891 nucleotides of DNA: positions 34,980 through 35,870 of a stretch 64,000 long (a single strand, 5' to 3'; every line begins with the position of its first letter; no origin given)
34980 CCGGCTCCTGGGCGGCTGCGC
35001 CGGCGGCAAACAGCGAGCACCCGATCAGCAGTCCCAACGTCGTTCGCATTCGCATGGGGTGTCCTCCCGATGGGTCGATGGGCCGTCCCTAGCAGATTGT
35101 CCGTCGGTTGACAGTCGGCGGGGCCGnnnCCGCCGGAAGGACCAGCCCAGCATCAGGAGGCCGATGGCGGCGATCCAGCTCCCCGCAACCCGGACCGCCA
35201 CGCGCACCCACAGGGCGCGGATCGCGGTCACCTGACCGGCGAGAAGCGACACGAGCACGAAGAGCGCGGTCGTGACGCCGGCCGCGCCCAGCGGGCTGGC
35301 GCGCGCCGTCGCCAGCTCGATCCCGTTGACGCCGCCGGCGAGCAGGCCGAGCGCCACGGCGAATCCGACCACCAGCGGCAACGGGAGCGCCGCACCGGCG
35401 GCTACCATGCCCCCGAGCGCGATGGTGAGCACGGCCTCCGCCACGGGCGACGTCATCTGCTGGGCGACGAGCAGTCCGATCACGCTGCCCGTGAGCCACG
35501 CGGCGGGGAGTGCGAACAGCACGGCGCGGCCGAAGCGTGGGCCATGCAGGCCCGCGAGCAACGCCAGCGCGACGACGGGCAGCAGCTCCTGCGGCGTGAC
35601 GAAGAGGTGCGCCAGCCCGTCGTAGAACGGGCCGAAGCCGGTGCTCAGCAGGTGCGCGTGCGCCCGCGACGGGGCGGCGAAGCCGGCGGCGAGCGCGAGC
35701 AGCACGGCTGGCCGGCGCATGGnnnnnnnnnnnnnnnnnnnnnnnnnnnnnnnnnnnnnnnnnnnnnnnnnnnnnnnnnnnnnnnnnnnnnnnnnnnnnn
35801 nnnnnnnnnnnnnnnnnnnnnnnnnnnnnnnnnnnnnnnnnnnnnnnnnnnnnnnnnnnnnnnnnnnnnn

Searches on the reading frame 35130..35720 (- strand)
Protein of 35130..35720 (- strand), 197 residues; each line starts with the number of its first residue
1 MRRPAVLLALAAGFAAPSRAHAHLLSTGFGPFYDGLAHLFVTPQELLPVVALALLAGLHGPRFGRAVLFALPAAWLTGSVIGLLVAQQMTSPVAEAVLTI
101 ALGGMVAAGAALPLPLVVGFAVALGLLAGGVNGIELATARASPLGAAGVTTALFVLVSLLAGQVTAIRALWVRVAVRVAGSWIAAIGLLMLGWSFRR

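Call 58: search_protein_families(library=pfam, proteins=[window:35130-35720:-], max_evalue=0.001)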
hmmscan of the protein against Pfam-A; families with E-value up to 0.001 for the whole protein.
window:35130-35720:- (197 aa): 1 family
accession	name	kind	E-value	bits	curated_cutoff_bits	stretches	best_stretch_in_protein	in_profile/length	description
PF04955.18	HupE_UreJ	-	1.2e-08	35.1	23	1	15-189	5-178/179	HupE / UreJ protein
